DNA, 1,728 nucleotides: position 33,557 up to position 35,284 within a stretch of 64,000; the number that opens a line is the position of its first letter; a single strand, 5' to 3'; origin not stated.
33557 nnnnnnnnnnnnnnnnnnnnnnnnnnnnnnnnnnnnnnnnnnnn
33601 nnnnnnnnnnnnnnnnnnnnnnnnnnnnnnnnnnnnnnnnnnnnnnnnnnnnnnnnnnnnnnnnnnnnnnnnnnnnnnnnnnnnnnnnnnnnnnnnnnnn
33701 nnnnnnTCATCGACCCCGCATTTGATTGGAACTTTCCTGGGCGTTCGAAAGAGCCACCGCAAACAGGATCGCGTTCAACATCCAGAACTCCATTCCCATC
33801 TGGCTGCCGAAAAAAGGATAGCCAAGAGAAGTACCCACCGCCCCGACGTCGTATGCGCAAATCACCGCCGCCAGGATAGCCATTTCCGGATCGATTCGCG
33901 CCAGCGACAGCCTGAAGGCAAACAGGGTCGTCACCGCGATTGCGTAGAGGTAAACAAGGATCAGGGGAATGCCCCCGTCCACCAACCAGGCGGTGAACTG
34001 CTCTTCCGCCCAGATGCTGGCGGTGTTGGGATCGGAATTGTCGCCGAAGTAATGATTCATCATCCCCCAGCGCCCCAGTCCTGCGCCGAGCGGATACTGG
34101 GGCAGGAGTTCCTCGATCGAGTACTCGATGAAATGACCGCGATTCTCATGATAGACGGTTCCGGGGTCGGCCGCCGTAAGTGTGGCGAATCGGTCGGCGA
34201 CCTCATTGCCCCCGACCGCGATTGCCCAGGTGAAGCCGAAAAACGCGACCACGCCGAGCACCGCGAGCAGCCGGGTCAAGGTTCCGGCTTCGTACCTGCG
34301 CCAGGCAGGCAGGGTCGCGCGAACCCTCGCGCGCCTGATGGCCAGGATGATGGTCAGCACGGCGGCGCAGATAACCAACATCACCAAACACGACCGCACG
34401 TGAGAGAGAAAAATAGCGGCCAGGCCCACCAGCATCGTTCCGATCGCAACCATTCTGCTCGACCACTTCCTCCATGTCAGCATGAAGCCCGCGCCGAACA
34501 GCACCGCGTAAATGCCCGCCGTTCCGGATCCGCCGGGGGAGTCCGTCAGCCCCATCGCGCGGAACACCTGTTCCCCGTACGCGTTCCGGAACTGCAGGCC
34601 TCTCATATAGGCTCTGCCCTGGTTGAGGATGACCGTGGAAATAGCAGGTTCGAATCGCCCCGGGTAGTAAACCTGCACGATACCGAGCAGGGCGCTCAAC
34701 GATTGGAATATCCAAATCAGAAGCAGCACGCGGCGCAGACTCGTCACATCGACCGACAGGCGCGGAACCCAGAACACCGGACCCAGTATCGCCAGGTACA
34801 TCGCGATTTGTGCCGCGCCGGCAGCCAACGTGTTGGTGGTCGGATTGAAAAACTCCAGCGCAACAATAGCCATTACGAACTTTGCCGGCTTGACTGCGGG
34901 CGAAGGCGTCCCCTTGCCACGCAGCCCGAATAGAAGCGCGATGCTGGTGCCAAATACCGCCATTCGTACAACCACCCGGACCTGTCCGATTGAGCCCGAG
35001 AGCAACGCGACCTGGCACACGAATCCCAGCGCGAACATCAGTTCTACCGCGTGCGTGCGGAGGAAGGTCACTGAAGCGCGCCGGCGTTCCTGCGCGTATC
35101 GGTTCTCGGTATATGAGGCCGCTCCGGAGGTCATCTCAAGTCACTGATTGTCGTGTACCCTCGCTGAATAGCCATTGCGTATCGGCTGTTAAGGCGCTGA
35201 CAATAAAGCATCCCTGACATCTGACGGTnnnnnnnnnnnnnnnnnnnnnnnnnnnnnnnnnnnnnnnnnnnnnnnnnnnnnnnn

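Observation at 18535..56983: About 37 kb single-strand polysaccharide biosynthesis/export locus with unusually many GT4 and FkbM genes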

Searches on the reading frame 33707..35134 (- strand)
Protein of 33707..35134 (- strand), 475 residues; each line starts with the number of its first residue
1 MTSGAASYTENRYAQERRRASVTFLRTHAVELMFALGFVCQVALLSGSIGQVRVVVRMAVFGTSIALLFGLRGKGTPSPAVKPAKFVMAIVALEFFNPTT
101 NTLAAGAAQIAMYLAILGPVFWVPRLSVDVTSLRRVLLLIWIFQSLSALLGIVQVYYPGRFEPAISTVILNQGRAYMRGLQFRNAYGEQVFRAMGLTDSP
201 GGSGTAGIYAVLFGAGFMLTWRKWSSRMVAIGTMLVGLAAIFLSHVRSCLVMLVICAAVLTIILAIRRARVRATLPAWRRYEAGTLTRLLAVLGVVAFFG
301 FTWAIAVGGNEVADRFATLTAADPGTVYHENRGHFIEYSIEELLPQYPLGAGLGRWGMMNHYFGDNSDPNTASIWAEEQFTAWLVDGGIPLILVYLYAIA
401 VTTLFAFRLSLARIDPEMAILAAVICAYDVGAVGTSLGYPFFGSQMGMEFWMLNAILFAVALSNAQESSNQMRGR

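Call 5: search_protein_families(library=pfam, proteins=[window:33707-35134:-], max_evalue=0.01)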
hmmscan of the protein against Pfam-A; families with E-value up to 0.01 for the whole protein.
window:33707-35134:- (475 aa): 1 family
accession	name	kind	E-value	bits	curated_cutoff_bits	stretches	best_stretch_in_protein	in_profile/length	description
PF04932.20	Wzy_C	-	0.00034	20.9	31.7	1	233-396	2-149/149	O-Antigen ligase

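Call 37: search_protein_families(library=ncbifam, proteins=[window:33707-35134:-], max_evalue=0.001)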
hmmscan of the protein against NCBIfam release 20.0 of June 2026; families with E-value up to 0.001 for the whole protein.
window:33707-35134:- (475 aa): 1 family
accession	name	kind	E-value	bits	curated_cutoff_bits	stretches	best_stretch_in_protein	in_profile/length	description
TIGR00947.1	2A73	equivalog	0.00096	18.3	366.4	1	210-298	181-267/425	IctB family putative bicarbonate transporter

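Call 41: search_solved_structures(query=window:33707-35134:-, max_evalue=1)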
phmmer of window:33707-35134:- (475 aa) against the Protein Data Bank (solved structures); distinct sequences matched with E-value up to 1: 0.

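Call 46: find_homologous_proteins(query=window:33707-35134:-, max_evalue=0.001)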
Query window:33707-35134:- (475 aa): 477 proteins with E <= 0.001 among 8000 candidates; the best 120 are listed.
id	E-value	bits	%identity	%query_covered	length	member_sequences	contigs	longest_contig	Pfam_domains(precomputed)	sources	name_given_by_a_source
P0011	0.0e+0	1041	100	100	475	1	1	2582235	-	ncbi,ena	-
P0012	1.8e-254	863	81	100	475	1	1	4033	-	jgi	jgi:hypothetical protein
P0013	4.5e-252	855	79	100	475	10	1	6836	-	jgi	jgi:hypothetical protein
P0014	6.4e-252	854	80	100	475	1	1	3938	-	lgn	-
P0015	1.5e-251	853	79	100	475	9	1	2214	-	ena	-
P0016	7.0e-251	851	79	100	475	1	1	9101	-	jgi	jgi:hypothetical protein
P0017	9.6e-251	850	80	100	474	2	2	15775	-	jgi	-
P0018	1.2e-250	850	79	100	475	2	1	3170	-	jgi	jgi:hypothetical protein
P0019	7.4e-250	847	79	100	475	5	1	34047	-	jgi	-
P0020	2.1e-249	846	78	100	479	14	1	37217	-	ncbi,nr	ncbi:MAG TPA: hypothetical protein VN865_10015 [Candidatus Acidoferrales bacterium]|nr:hypothetical 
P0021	3.0e-249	845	80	100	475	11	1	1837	-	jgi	-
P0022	3.2e-249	845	78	100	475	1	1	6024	-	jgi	jgi:hypothetical protein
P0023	3.8e-249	845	78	100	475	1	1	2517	-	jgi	jgi:hypothetical protein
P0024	5.7e-249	845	79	100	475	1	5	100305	-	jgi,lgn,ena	jgi:hypothetical protein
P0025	6.1e-249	844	79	100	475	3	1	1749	-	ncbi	-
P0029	6.9e-247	838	79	100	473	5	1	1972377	-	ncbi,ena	-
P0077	6.7e-119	416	48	90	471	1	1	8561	PF04932.21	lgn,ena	-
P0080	4.7e-118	413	45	97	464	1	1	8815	PF04932.21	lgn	-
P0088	3.2e-115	404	46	92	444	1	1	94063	PF04932.21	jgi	jgi:hypothetical protein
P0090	1.1e-114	402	45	89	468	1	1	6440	PF04932.21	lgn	-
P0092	2.0e-114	401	46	89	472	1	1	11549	PF04932.21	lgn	-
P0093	5.9e-114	399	46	89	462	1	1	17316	PF04932.21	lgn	-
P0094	1.1e-113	399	48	89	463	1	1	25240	PF04932.21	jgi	jgi:hypothetical protein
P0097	2.6e-113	397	45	96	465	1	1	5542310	PF04932.21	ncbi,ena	-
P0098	3.5e-113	397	47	92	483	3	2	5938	PF04932.21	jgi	-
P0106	1.4e-111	392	42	99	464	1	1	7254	PF04932.21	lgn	-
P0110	4.2e-111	390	44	92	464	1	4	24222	PF04932.21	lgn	-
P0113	1.3e-110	389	48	89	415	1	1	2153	PF04932.21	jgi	jgi:hypothetical protein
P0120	5.8e-109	383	47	89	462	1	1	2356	PF04932.21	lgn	-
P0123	1.9e-108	381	47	85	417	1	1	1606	PF04932.21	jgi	jgi:hypothetical protein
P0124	3.1e-108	381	46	92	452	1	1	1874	PF04932.21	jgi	jgi:hypothetical protein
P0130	4.2e-107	377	46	88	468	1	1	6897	PF04932.21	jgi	jgi:hypothetical protein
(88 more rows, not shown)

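Call 47: find_encoding_contigs(protein=P0029, flank=10000, max_places=2)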
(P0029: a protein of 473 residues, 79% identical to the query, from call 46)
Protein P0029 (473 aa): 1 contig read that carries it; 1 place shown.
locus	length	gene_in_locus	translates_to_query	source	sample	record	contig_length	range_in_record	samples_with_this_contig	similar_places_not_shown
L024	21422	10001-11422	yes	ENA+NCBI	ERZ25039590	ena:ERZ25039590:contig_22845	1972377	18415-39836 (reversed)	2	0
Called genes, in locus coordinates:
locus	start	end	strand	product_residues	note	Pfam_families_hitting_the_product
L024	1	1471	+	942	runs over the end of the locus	PF04932:Wzy_C, PF13428:TPR_14 (faint), PF13431:TPR_17 (faint)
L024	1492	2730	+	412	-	PF13439:Glyco_transf_4, PF13579:Glyco_trans_4_4, PF00534:Glycos_transf_1, PF13692:Glyco_trans_1_4, PF13524:Glyco_trans_1_2 (weak)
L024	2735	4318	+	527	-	-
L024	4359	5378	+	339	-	PF01370:Epimerase, PF16363:GDP_Man_Dehyd, PF04321:RmlD_sub_bind, PF02719:Polysacc_synt_2 (faint), PF07993:NAD_binding_4 (weak)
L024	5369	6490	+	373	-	-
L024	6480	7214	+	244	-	PF05050:Methyltransf_21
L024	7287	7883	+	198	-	PF01757:Acyl_transf_3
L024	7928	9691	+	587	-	-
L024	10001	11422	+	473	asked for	-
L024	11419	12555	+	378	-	PF13439:Glyco_transf_4, PF13579:Glyco_trans_4_4 (weak), PF13524:Glyco_trans_1_2 (faint), PF20706:GT4-conflict, PF00534:Glycos_transf_1, PF13692:Glyco_trans_1_4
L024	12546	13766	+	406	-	PF13439:Glyco_transf_4, PF13579:Glyco_trans_4_4, PF13524:Glyco_trans_1_2 (faint), PF00534:Glycos_transf_1 (weak), PF13692:Glyco_trans_1_4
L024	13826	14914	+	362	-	PF01757:Acyl_transf_3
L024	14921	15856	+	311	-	-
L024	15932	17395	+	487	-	-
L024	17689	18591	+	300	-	PF13579:Glyco_trans_4_4 (weak)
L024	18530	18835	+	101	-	-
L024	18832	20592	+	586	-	-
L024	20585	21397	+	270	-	PF02475:TRM5-TYW2_MTfase (weak), PF05050:Methyltransf_21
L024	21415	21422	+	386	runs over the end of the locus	PF13439:Glyco_transf_4, PF13579:Glyco_trans_4_4, PF00534:Glycos_transf_1, PF13692:Glyco_trans_1_4, PF13524:Glyco_trans_1_2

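Call 48: find_encoding_contigs(protein=P0024, flank=10000, max_places=2)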
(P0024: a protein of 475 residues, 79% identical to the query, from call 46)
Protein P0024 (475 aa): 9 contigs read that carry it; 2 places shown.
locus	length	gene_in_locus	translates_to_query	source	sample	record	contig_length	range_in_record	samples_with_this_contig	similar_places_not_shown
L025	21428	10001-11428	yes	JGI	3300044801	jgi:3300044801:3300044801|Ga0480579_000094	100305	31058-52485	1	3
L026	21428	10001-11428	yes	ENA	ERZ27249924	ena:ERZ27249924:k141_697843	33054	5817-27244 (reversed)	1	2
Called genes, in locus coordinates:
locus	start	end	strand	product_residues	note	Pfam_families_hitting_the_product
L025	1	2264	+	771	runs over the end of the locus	PF02706:Wzz, PF13807:GNVR, PF01656:CbiA (weak), PF10609:ParA (weak), PF13614:AAA_31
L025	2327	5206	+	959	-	PF13181:TPR_8 (faint), PF04932:Wzy_C, PF13432:TPR_16 (faint), PF13414:TPR_11 (faint), PF13428:TPR_14 (faint), PF00515:TPR_1 (faint), PF07719:TPR_2 (faint), PF14559:TPR_19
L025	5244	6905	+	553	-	PF02776:TPP_enzyme_N, PF00205:TPP_enzyme_M, PF02775:TPP_enzyme_C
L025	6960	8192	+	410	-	PF13439:Glyco_transf_4, PF13579:Glyco_trans_4_4, PF00534:Glycos_transf_1, PF13692:Glyco_trans_1_4, PF13524:Glyco_trans_1_2 (weak)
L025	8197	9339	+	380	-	PF13439:Glyco_transf_4, PF13579:Glyco_trans_4_4 (weak), PF00534:Glycos_transf_1, PF13692:Glyco_trans_1_4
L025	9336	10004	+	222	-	PF13489:Methyltransf_23, PF08241:Methyltransf_11, PF08242:Methyltransf_12, PF13649:Methyltransf_25, PF13847:Methyltransf_31 (weak)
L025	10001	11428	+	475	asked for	-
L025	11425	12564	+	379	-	PF20706:GT4-conflict, PF13439:Glyco_transf_4, PF00534:Glycos_transf_1, PF13692:Glyco_trans_1_4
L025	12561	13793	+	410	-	PF13439:Glyco_transf_4, PF13579:Glyco_trans_4_4, PF00534:Glycos_transf_1, PF13692:Glyco_trans_1_4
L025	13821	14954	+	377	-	PF01757:Acyl_transf_3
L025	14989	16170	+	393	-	PF13439:Glyco_transf_4, PF13579:Glyco_trans_4_4, PF00534:Glycos_transf_1, PF13692:Glyco_trans_1_4, PF13524:Glyco_trans_1_2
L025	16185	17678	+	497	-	-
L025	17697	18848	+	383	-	PF13439:Glyco_transf_4 (weak), PF13579:Glyco_trans_4_4, PF13692:Glyco_trans_1_4 (faint)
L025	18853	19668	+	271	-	PF02475:TRM5-TYW2_MTfase (weak), PF05050:Methyltransf_21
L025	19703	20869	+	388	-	PF13439:Glyco_transf_4, PF13579:Glyco_trans_4_4, PF00534:Glycos_transf_1, PF13692:Glyco_trans_1_4, PF13524:Glyco_trans_1_2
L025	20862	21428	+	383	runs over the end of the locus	PF01041:DegT_DnrJ_EryC1, PF00155:Aminotran_1_2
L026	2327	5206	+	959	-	PF13181:TPR_8 (faint), PF04932:Wzy_C, PF13432:TPR_16 (faint), PF13414:TPR_11 (faint), PF13428:TPR_14 (faint), PF00515:TPR_1 (faint), PF07719:TPR_2 (faint), PF14559:TPR_19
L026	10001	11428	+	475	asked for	-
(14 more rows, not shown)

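Call 75: predict_structure(alignment_id=A2)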
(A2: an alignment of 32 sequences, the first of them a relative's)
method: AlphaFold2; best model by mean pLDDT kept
length: 475 residues; sequences in the alignment: 32
mean_pLDDT: 83.4   pTM: 0.86
mean pLDDT of the five models: 83.4, 82.9, 81.8, 79.9, 74.3
residues with pLDDT >= 90: 221; 70-90: 176; 50-70: 60; < 50: 18
segments of 3 or more residues with pLDDT < 50: 1-6, 468-475
pLDDT, mean of each block of 10 residues (from residue 1): 50 61 77 93 82 84 92 82 91 84 83 92 90 95 97 91 74 79 92 89 93 96 94 97 90 95 93 75 89 96 94 81 69 73 81 68 60 50 76 90 96 91 97 75 86 95 66 42
secondary structure, 60 per line:
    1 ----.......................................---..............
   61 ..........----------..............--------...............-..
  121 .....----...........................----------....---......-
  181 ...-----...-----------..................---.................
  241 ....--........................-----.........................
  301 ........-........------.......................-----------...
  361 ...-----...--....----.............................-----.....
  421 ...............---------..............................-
elements in order: H5-43 H47-70 H81-94 H103-117 H119-125 H130-156 H167-170 H174-179 E181-183 E189-191 H203-220 H224-244 H247-270 H276-308 H310-317 H324-346 H358-363 H374-377 H382-410 H416-435 H445-474
